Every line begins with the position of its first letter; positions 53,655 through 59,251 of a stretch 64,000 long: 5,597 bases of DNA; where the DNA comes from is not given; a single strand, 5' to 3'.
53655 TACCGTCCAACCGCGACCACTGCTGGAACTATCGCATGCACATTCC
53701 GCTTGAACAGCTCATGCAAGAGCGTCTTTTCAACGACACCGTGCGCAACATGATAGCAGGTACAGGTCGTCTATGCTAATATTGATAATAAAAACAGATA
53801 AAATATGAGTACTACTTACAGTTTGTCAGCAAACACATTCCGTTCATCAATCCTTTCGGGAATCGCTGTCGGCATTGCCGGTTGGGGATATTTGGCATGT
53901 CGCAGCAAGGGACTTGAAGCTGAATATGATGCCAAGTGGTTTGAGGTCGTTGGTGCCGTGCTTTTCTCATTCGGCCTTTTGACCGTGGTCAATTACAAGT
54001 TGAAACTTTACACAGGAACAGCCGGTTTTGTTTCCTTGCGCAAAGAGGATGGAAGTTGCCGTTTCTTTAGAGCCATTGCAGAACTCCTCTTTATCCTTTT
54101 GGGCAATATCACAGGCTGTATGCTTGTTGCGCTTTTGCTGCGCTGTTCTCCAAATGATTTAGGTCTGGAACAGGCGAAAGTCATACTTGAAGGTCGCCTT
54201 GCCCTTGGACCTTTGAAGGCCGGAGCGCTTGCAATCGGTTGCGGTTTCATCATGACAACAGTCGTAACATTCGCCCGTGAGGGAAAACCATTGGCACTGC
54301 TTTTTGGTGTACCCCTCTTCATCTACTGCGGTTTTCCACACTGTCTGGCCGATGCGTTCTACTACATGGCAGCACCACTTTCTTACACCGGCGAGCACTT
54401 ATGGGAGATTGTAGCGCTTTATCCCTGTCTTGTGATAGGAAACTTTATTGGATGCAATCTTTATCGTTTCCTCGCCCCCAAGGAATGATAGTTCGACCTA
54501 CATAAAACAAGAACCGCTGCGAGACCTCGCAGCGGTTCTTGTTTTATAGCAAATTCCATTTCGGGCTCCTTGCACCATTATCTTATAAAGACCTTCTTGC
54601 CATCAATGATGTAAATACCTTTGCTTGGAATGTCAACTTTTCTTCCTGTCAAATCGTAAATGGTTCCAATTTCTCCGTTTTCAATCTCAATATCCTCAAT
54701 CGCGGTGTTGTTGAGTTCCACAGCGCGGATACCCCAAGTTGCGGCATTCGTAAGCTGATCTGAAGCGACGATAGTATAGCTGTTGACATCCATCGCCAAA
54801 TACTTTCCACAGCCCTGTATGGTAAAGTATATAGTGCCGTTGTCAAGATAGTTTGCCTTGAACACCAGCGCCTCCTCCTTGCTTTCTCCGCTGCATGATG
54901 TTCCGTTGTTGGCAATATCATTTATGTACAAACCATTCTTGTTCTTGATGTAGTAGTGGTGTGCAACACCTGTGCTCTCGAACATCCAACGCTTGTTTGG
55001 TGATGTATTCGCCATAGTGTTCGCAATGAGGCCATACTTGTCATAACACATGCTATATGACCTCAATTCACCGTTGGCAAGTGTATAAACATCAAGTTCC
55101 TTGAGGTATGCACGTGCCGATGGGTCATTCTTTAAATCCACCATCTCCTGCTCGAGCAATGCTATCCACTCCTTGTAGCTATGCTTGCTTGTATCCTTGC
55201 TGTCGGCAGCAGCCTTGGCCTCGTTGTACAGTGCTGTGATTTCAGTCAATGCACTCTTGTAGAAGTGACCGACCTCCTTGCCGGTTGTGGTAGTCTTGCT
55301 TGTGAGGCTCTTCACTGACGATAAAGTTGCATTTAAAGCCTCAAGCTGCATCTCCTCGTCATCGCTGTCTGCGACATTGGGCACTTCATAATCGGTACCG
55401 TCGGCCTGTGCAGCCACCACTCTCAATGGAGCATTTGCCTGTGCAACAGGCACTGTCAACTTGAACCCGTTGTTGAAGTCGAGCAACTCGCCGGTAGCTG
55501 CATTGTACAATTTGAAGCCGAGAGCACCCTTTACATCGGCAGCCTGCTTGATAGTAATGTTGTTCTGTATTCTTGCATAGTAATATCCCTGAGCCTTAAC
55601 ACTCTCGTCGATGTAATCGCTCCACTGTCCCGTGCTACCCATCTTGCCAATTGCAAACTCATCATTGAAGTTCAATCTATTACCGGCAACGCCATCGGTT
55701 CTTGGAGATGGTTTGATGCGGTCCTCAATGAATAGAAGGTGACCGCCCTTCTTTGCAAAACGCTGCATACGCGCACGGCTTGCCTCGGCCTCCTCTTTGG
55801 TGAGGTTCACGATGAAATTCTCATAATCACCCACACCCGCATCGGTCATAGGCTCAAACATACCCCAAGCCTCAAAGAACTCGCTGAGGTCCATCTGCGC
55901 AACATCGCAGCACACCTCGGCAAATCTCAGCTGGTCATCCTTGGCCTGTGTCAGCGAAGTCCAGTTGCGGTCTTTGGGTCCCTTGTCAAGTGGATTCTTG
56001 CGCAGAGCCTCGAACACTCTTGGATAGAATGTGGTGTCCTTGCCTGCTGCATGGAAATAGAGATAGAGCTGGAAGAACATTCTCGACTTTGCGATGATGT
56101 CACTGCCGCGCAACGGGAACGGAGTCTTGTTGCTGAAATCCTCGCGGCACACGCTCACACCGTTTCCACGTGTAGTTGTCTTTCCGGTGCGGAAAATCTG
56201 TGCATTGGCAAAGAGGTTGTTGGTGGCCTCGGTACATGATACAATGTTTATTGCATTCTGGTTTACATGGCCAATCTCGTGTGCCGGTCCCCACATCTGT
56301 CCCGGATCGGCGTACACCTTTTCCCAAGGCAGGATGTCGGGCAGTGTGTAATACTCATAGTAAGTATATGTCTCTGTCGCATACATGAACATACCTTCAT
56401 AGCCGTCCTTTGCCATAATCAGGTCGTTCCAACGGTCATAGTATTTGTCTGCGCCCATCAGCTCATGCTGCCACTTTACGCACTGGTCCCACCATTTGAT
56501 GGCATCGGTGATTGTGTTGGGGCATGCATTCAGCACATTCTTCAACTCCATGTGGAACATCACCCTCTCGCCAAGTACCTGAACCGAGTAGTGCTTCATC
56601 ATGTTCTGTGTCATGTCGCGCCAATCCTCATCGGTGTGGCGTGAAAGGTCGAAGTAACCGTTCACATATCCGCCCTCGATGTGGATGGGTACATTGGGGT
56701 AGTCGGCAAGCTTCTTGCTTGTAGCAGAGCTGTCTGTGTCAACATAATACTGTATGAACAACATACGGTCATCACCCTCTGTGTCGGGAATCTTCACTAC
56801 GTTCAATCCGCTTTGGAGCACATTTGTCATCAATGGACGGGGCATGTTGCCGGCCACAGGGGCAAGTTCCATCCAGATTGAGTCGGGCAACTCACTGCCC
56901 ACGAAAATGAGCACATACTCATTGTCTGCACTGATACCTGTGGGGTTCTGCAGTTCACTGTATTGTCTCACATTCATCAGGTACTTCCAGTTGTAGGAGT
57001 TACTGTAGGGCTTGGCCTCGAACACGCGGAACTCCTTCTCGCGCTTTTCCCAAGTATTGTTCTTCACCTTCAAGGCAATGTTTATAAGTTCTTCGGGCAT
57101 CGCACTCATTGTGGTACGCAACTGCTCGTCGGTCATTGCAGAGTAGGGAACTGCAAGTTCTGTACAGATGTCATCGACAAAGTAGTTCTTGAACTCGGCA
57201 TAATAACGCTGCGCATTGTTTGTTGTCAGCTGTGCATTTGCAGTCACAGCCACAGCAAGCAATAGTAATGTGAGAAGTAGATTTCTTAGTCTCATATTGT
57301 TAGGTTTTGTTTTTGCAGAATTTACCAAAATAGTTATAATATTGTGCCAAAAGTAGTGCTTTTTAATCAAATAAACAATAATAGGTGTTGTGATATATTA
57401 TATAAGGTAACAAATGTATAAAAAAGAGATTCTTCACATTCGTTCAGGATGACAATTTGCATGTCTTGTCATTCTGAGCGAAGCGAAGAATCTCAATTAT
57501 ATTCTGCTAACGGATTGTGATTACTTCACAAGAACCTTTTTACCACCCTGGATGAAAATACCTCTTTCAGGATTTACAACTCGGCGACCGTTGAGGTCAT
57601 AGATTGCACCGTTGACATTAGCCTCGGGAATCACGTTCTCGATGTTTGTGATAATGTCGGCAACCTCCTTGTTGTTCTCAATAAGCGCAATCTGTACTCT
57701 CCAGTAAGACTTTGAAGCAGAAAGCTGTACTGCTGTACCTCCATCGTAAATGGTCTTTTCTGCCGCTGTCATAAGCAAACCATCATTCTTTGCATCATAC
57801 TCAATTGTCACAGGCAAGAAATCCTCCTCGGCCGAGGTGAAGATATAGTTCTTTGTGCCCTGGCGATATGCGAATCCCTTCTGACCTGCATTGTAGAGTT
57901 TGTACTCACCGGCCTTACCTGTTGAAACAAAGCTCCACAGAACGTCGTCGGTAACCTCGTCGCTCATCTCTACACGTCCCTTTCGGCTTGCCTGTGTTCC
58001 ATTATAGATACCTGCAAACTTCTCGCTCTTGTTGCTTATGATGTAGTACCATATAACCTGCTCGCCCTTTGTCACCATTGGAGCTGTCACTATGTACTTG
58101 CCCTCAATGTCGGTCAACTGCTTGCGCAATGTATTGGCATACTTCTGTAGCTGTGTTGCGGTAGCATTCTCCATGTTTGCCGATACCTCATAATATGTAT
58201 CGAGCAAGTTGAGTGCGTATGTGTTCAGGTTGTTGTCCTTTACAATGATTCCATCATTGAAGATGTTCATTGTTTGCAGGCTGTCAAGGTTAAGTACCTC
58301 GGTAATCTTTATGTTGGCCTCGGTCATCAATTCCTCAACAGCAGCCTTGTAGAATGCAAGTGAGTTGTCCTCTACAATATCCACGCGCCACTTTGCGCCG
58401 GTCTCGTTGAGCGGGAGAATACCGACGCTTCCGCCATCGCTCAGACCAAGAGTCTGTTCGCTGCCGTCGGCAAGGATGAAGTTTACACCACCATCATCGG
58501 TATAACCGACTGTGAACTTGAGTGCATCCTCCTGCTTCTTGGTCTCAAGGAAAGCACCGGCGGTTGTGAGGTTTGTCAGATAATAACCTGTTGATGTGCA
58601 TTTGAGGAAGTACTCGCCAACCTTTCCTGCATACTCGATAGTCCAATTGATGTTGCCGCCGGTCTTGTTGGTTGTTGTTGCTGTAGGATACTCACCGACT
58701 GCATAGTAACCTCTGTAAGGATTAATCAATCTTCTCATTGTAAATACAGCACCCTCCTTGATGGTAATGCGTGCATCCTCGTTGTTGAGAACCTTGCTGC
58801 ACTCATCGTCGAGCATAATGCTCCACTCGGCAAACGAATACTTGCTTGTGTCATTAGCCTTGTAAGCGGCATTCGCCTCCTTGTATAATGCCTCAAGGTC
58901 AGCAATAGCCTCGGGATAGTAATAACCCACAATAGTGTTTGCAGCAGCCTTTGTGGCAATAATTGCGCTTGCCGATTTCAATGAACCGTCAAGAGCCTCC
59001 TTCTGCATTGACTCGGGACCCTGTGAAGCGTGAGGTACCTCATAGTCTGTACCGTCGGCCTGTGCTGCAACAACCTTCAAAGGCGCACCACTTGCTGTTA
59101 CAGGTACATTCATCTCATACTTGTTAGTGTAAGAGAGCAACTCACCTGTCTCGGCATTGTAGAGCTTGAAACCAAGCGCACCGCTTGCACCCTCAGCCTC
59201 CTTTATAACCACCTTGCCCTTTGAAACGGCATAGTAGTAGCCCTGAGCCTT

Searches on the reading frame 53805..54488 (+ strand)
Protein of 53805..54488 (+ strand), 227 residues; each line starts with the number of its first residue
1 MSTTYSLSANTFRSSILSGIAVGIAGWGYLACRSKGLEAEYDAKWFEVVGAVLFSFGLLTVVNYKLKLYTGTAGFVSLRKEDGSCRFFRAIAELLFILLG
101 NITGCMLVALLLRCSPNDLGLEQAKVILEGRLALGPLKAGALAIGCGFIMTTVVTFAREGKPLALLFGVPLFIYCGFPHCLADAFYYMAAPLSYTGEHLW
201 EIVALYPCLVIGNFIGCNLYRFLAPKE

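Call 21: find_encoding_contigs(protein=window:53805-54488:+, flank=10000, max_places=10)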
Protein window:53805-54488:+ (227 aa): 3 contigs read that carry it; 3 places shown.
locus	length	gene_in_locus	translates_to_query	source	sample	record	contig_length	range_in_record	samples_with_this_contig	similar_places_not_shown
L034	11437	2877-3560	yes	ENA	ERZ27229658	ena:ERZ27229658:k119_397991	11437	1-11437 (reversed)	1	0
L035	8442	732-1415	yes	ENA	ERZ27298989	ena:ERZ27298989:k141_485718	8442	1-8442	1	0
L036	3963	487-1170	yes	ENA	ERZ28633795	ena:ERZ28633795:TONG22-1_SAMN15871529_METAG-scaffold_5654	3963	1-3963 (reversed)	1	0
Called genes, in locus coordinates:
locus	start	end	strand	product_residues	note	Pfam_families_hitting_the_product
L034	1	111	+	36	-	?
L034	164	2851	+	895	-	PF00686:CBM_20, PF02446:Glyco_hydro_77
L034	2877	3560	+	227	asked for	PF01226:Form_Nir_trans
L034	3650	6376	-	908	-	PF13402:Peptidase_M60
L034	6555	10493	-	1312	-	PF14200:RicinB_lectin_2 (faint), PF13402:Peptidase_M60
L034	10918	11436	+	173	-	?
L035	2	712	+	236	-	?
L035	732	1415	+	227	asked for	PF01226:Form_Nir_trans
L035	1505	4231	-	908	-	PF13402:Peptidase_M60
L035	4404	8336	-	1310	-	PF14200:RicinB_lectin_2 (faint), PF13402:Peptidase_M60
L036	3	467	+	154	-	?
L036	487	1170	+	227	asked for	PF01226:Form_Nir_trans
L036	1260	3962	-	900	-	?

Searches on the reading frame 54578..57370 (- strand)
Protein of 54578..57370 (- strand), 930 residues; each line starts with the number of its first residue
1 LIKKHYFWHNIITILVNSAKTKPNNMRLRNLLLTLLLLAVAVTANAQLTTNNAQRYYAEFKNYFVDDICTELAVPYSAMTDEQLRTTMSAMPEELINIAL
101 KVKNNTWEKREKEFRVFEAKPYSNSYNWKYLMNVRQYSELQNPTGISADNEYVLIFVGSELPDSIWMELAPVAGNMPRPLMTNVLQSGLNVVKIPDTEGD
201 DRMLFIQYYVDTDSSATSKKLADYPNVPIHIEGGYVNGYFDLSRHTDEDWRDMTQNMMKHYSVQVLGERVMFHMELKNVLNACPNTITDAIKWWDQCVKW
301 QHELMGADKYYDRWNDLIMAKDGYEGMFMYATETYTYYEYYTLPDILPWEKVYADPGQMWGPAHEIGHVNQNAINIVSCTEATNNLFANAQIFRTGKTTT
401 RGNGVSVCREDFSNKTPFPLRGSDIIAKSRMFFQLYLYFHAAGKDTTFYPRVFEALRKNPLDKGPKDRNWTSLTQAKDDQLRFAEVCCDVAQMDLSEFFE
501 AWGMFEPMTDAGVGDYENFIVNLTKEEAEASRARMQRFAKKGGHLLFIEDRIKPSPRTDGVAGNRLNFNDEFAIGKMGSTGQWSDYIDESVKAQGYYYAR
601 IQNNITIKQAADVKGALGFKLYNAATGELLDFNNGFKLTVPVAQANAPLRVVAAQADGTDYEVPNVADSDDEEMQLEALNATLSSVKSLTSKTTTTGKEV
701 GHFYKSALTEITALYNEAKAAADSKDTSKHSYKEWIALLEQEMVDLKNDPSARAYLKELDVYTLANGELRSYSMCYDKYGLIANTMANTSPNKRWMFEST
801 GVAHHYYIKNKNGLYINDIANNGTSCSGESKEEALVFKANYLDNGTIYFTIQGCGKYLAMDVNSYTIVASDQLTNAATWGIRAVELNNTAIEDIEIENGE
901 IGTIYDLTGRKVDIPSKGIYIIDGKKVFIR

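Call 7: search_protein_families(library=pfam, proteins=[window:54578-57370:-])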
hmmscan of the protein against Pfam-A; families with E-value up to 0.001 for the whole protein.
window:54578-57370:- (930 aa): 2 families
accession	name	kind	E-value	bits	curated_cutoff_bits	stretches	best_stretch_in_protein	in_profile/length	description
PF13402.12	Peptidase_M60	-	2.3e-22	80.3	25.8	1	239-503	7-275/275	Peptidase M60, enhancin and enhancin-like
PF18630.7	Peptidase_M60_C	-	3e-06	27.8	26.2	1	598-662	4-65/65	Peptidase M60 C-terminal domain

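Call 34: search_protein_families(library=ncbifam, proteins=[window:54578-57370:-], max_evalue=0.01)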
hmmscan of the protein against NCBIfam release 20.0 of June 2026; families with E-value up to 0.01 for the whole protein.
window:54578-57370:- (930 aa): 0 families

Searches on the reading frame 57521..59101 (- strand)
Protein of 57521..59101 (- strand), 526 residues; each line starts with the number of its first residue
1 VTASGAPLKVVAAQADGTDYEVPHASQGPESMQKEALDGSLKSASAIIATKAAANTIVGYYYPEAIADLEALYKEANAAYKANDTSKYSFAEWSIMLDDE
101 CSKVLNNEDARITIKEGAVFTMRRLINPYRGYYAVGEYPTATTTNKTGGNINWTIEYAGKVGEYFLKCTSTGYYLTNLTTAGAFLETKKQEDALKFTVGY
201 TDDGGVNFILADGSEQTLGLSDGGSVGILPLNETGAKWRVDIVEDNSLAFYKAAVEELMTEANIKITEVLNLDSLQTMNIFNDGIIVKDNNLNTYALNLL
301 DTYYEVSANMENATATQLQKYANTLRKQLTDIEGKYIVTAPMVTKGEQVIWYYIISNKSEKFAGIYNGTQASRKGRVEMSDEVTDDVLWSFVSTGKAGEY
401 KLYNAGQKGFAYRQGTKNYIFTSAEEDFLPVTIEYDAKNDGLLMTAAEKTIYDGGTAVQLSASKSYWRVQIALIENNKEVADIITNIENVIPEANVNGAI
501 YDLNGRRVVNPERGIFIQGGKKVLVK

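Call 36: search_protein_families(library=pfam, proteins=[window:57521-59101:-], max_evalue=1)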
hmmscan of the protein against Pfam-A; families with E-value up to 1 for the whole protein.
window:57521-59101:- (526 aa): 3 families
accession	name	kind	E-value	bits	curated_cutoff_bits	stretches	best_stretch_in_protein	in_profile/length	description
PF14200.12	RicinB_lectin_2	-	0.03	15.4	25.6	0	352-406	15-68/89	Ricin-type beta-trefoil lectin domain-like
PF11548.13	Receptor_IA-2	-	0.038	14.5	29.7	1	303-341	47-85/89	Protein-tyrosine phosphatase receptor IA-2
PF18119.6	RIG-I_C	-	0.3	11.4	23.2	1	274-332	80-139/141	RIG-I receptor C-terminal domain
